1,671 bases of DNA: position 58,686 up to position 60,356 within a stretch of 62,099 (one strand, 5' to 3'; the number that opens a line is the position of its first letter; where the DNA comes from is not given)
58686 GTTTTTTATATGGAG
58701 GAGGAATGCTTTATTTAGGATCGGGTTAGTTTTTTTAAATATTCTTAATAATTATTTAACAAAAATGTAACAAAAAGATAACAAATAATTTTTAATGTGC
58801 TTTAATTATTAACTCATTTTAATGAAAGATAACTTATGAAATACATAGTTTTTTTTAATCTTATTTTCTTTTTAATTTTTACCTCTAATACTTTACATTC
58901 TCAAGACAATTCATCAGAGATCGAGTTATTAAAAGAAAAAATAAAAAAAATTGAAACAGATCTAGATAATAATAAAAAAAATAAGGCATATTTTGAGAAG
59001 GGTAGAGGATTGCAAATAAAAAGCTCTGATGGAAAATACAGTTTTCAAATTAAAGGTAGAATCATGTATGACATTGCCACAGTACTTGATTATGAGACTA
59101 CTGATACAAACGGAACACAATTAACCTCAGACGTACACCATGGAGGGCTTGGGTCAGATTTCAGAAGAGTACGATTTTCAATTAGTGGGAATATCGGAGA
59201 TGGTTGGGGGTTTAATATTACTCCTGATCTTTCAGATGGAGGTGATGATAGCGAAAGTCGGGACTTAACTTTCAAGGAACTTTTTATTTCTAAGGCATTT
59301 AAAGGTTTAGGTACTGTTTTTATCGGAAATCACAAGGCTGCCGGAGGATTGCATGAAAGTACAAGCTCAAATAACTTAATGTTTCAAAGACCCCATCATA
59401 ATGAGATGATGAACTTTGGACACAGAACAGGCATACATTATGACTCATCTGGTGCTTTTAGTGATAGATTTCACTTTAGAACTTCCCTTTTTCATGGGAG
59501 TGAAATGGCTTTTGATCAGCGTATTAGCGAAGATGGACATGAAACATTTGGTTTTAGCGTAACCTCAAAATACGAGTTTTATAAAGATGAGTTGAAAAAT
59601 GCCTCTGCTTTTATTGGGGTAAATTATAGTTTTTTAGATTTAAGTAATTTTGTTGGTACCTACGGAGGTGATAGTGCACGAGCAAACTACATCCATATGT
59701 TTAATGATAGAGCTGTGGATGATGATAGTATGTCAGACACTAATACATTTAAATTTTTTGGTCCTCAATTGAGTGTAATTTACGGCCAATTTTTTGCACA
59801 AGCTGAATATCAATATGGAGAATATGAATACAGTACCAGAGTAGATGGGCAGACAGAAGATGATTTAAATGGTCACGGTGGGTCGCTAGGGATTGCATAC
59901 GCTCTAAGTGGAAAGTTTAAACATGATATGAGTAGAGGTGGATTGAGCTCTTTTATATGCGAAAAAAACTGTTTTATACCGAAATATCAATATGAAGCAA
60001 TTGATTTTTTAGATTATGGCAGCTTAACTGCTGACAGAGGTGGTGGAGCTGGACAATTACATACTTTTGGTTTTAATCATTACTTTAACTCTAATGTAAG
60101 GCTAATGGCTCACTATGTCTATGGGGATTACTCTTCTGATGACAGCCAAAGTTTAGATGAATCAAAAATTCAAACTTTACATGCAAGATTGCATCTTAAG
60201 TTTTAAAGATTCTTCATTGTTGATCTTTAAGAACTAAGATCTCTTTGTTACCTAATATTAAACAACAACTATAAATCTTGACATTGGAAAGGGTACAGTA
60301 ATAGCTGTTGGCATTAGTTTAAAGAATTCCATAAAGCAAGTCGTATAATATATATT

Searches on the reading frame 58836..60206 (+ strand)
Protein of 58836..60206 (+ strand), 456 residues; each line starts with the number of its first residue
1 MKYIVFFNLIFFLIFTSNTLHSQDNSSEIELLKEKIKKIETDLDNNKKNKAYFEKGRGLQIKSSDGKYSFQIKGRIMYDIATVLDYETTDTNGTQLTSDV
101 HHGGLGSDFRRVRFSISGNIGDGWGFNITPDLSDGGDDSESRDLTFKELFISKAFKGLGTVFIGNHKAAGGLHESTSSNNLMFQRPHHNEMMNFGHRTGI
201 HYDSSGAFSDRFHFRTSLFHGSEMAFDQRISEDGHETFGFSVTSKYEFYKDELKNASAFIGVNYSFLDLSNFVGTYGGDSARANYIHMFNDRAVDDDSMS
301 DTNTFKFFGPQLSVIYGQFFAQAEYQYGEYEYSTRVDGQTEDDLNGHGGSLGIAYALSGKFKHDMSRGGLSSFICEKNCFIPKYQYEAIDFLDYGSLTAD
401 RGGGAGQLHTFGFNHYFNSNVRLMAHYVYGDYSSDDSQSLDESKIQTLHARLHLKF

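Call 17: search_protein_families(library=pfam, proteins=[window:58836-60206:+], max_evalue=0.00001)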
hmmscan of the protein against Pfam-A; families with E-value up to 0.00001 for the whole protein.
window:58836-60206:+ (456 aa): 1 family
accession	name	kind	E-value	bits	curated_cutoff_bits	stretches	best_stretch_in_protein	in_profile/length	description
PF07396.17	Porin_O_P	-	2.4e-24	86.7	20.9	1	105-456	25-370/370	Phosphate-selective porin O and P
